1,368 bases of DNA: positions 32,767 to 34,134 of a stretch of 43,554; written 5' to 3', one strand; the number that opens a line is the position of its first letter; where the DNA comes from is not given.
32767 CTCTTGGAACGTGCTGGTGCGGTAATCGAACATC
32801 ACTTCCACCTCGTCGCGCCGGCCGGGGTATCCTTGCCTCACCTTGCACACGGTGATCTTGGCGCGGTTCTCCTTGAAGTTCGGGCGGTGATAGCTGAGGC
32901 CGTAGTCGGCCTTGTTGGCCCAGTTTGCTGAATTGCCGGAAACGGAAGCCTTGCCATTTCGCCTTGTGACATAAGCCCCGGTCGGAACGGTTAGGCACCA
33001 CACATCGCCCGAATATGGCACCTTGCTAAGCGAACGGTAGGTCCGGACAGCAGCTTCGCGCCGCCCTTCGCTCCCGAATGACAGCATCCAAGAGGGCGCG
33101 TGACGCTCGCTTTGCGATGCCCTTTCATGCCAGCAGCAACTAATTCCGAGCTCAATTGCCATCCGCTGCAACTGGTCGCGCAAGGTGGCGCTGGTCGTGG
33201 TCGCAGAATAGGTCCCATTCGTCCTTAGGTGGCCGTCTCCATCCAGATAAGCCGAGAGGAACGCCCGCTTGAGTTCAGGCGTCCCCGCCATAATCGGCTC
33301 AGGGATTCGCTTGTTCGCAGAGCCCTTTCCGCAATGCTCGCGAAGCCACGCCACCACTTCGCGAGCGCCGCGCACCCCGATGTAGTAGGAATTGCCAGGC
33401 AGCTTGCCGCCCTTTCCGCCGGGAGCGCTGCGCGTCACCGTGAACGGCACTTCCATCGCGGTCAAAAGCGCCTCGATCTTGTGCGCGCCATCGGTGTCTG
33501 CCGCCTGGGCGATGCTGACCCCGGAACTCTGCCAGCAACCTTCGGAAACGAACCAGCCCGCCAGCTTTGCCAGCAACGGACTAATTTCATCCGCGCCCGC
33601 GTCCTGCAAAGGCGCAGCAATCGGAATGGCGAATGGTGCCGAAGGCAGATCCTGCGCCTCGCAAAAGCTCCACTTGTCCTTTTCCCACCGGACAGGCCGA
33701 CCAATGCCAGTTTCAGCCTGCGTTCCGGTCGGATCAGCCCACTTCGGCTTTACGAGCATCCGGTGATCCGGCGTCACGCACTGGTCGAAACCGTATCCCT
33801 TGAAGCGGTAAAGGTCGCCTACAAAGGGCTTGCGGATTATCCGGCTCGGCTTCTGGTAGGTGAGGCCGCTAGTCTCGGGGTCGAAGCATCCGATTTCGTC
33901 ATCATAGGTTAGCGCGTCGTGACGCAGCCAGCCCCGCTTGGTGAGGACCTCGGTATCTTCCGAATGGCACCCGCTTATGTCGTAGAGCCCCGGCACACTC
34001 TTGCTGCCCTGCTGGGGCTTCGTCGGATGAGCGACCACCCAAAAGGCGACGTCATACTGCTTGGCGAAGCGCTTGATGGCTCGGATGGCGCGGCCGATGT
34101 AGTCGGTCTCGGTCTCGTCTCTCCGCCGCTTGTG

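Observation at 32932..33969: Full-size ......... intein splitting the helicase motif of the phage primase-helicase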

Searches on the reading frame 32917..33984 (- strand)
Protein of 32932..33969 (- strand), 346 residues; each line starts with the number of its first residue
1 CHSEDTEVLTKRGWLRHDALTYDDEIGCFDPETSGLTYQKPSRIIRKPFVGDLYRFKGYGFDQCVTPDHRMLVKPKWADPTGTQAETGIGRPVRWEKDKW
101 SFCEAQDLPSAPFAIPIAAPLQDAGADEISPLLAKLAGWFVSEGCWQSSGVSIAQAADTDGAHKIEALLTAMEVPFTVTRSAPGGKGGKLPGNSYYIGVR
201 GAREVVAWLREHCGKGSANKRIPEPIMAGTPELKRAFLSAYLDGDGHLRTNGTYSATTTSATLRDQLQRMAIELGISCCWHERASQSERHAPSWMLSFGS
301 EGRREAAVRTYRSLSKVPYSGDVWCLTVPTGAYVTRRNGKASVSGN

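Call 4: search_protein_families(library=pfam, proteins=[window:32932-33969:-], max_evalue=1)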
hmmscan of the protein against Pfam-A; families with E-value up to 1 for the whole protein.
seq(346 aa): 3 families
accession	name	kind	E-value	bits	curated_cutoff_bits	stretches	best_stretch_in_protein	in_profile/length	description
PF14528.11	LAGLIDADG_3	-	1.2e-10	41.9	22.5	1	232-290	1-60/82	LAGLIDADG-like domain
PF03445.19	DUF294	-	0.014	15.7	21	1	257-310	21-67/138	Putative nucleotidyltransferase DUF294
PF05204.19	Hom_end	-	0.069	13.7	21.1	1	222-286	2-68/110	Homing endonuclease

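Call 5: search_protein_families(library=ncbifam, proteins=[window:32932-33969:-], max_evalue=1)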
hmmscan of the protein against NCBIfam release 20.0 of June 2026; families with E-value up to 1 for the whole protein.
seq(346 aa): 5 families
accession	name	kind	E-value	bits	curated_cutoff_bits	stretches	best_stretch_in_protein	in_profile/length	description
NF045703.1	rSAM_Tes_intein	exception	3.4e-08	31.7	1700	1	128-251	366-480/1040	tetraether lipid synthase Tes, intein-containing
NF038098.1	GyrA_w_intein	exception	1.6e-05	23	1850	1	208-278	310-384/1232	intein-containing DNA gyrase subunit A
NF006207.0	PRK08332.1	equivalog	0.0015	15.8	2400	1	123-289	995-1152/1684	vitamin B12-dependent ribonucleotide reductase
NF011491.0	PRK14898.1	equivalog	0.0029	15.7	783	1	195-277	300-381/860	DNA-directed RNA polymerase subunit A''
NF011303.0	PRK14715.1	equivalog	0.023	11.7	1585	1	212-299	1192-1280/1627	DNA-directed DNA polymerase II large subunit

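Call 6: search_solved_structures(query=window:32932-33969:-, max_evalue=1, show_alignments=3)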
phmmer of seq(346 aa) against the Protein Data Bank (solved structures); distinct sequences matched with E-value up to 1: 4.
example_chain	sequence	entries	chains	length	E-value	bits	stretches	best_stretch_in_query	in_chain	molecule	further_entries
6zgq_A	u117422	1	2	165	2e-08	37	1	6-74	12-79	AceL NrdHF-1-1 Intein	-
2cw7_A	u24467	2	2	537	1.6e-05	27.5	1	128-278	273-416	Endonuclease PI-PkoII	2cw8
7qsu_A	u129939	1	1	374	0.37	13.1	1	215-284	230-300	V-ATPase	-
7qss_A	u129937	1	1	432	0.39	13.1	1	215-285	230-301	V-type ATP synthase alpha chain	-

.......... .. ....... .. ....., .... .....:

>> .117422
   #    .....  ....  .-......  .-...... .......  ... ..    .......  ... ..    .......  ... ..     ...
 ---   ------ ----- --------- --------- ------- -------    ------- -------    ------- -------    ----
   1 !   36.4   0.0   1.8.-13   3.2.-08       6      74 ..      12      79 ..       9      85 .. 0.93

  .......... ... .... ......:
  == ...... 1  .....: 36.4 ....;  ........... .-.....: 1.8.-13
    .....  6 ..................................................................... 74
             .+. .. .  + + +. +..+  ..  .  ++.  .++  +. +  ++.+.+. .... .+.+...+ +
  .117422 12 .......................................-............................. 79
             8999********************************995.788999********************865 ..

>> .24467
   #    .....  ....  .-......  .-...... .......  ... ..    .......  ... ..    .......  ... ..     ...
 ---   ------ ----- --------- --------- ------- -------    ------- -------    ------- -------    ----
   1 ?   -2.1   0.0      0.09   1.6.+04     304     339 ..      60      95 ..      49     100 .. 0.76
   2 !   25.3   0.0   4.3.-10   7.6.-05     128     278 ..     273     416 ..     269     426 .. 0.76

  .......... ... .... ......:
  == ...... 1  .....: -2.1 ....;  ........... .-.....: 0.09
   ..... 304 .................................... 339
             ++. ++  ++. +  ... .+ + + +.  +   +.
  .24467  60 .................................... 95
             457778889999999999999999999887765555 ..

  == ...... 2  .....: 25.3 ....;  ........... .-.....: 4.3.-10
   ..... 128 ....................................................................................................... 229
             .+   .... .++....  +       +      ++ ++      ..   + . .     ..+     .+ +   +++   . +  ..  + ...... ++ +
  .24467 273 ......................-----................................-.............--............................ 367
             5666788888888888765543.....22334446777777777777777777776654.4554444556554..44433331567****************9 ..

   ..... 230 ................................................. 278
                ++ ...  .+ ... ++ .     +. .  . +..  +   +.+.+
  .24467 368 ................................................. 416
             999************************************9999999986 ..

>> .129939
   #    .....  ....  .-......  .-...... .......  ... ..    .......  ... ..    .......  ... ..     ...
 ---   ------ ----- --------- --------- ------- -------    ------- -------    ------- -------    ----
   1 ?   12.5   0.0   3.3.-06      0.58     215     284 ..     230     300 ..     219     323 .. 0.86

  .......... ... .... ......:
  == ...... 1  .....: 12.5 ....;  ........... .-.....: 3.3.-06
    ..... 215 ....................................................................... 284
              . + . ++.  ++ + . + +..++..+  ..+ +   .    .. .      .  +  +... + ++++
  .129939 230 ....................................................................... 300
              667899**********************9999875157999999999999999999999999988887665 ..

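Call 18: find_homologous_proteins(query=window:32932-33969:-, max_evalue=0.001)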
Query seq(346 aa) (346 aa): 106 proteins with E <= 0.001 among 2850 candidates.
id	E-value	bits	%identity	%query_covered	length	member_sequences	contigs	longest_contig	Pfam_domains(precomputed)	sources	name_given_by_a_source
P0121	1.1e-92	329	46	100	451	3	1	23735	PF14528.12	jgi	-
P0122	5.6e-89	317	56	73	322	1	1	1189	PF14528.12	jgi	jgi:hypothetical protein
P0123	4.5e-87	311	44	100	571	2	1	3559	PF03796.22,PF14528.12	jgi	-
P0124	3.3e-85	305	44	100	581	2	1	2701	PF05204.20,PF14528.12,PF13481.13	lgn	-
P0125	5.4e-76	274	44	89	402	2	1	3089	PF14528.12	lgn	-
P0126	3.0e-72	262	43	90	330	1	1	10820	PF14528.12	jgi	jgi:hypothetical protein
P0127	1.1e-71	260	48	45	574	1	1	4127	PF14528.12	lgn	-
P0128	2.4e-70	256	39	100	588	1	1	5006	-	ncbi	ncbi:MAG TPA: hypothetical protein VIK69_05480, partial [Methylophilaceae bacterium]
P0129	5.2e-61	225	35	100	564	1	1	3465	-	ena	-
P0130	2.2e-60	223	38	100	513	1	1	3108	PF14528.12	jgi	jgi:hypothetical protein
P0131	7.0e-60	221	39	100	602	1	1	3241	PF14528.12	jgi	jgi:hypothetical protein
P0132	2.2e-54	203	40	80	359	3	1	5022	-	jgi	jgi:LAGLIDADG-like domain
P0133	6.9e-47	178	34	100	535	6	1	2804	PF14528.12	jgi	jgi:hypothetical protein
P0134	6.0e-45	172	53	45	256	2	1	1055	-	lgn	-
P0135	1.2e-43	168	38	85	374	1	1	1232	PF14528.12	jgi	jgi:hypothetical protein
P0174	4.5e-14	71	25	100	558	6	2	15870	PF14528.12,PF14890.12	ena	-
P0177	6.3e-14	70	25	100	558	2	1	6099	PF14528.12,PF14890.12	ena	-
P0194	1.8e-12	65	26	100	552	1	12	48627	PF14890.12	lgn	-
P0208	1.4e-10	59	25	100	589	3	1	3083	PF14890.12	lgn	-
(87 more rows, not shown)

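Call 30: search_solved_structures(query=A2, max_evalue=0.01, show_alignments=3)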
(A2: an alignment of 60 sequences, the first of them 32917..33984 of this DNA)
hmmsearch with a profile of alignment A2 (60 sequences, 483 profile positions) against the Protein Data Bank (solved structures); distinct sequences matched with E-value up to 0.01: 23.
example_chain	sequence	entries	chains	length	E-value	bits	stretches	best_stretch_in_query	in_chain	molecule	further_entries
2cw7_A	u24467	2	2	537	8.8e-22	80.7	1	175-335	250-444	Endonuclease PI-PkoII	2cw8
7qsu_A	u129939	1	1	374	1.2e-17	67.1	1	125-354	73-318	V-ATPase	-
7qss_A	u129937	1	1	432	1.6e-17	66.7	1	125-355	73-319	V-type ATP synthase alpha chain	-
6zgq_A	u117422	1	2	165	1.7e-13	53.4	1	80-149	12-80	AceL NrdHF-1-1 Intein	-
7qst_A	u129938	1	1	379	9.3e-10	41.1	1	127-352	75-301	V-type ATP synthase subunit A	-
1dfa_A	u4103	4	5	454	2.2e-08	36.6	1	192-347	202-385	PI-SCEI ENDONUCLEASE | ENDONUCLEASE PI-SCEI | PI-SCEI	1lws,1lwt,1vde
1um2_A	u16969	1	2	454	2.2e-08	36.6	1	192-347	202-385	ENDONUCLEASE PI-SCEI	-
1ef0_A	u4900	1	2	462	2.3e-08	36.5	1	192-347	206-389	PI-SCEI ENDONUCLEASE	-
1jva_A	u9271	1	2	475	2.4e-08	36.4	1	192-347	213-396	VMA1-DERIVED HOMING ENDONUCLEASE X10SSS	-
9cop_A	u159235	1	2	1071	1.1e-07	34.3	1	195-347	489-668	V-type proton ATPase catalytic subunit A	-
2dch_X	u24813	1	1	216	1.3e-07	34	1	196-261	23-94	putative homing endonuclease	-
1dq3_A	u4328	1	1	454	1.2e-05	27.5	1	198-351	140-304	ENDONUCLEASE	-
4p5a_A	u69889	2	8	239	0.00037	22.6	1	398-476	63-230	Thymidylate synthase ThyX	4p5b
2jmz_A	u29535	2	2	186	0.00099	21.2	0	103-151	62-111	Hypothetical protein MJ0781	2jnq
3ifj_A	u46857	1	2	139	0.0011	21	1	82-118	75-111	Endonuclease PI-MtuI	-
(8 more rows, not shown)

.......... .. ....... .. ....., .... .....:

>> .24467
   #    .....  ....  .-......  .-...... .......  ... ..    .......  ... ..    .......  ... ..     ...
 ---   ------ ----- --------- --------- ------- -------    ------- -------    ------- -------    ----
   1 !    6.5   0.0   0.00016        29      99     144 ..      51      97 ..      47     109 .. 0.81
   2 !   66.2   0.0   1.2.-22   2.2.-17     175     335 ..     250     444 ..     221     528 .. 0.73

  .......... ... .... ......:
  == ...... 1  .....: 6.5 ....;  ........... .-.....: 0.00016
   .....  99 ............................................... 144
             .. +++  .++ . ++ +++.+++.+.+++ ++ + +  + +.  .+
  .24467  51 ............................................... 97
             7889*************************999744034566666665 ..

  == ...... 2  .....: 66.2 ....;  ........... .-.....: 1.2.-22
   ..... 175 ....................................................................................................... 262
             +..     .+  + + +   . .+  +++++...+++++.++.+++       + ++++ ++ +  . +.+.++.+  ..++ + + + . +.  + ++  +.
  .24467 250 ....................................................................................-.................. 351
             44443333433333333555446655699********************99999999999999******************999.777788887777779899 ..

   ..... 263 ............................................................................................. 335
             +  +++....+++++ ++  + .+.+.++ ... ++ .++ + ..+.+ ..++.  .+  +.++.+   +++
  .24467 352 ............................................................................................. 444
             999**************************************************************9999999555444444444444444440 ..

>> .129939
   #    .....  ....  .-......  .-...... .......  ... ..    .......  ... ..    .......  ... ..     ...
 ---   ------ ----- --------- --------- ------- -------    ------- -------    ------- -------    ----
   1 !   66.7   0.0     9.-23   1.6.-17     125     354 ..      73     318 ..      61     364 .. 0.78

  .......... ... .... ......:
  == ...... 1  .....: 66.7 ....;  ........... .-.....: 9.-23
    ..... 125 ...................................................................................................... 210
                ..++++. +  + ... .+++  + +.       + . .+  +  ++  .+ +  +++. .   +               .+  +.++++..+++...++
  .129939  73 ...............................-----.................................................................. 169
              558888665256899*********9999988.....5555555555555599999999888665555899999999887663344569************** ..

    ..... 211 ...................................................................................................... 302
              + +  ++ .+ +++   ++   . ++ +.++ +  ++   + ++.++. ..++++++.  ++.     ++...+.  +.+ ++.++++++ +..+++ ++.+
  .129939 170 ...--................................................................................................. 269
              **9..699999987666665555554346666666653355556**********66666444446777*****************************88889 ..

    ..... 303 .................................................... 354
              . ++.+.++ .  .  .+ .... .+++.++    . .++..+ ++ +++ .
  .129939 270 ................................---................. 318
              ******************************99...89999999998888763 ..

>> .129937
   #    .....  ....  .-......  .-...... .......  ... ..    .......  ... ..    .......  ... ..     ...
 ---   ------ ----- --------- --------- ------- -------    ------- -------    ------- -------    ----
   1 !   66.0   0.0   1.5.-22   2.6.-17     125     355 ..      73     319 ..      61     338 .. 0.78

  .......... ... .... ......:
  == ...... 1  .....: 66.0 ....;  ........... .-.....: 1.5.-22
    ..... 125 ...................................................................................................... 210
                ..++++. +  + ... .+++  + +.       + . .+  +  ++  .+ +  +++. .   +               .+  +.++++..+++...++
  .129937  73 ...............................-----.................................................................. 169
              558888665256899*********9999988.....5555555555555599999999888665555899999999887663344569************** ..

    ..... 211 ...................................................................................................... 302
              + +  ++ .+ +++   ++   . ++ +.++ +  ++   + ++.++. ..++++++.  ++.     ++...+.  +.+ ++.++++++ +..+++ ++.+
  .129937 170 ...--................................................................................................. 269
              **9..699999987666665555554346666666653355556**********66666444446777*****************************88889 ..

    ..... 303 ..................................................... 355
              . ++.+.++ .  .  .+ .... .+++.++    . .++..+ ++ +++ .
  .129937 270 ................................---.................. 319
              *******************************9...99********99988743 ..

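Call 37: predict_structure(alignment_id=A2)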
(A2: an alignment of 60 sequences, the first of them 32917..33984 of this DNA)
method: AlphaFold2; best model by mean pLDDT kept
length: 356 residues; sequences in the alignment: 60
mean_pLDDT: 94.0   pTM: 0.92
mean pLDDT of the five models: 94.0, 92.9, 92.9, 92.8, 92.2
residues with pLDDT >= 90: 308; 70-90: 36; 50-70: 8; < 50: 4
segments of 3 or more residues with pLDDT < 50: none
pLDDT, mean of each block of 10 residues (from residue 1): 76 98 98 98 97 97 97 96 82 80 94 93 94 97 98 97 96 98 88 81 98 98 98 97 98 94 98 98 98 97 95 95 97 96 97 61
secondary structure, 60 per line:
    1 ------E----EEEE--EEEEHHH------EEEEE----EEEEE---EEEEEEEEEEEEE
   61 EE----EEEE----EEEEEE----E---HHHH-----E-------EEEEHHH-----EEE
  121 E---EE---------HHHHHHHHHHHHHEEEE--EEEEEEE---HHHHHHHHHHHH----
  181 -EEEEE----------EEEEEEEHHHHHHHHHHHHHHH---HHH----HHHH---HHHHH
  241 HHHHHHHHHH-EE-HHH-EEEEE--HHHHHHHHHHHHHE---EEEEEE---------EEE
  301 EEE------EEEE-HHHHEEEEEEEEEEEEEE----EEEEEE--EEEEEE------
elements in order: E12-15 E18-21 E31-35 E40-44 E48-62 E67-70 E75-80 H89-92 E106-109 E118-121 H136-148 E149-152 E155-161 H165-176 E182-186 E197-203 H204-218 H229-232 H236-250 E259-263 H266-278 E283-288 E298-303 E310-313 H315-318 E319-332 E337-342 E345-350
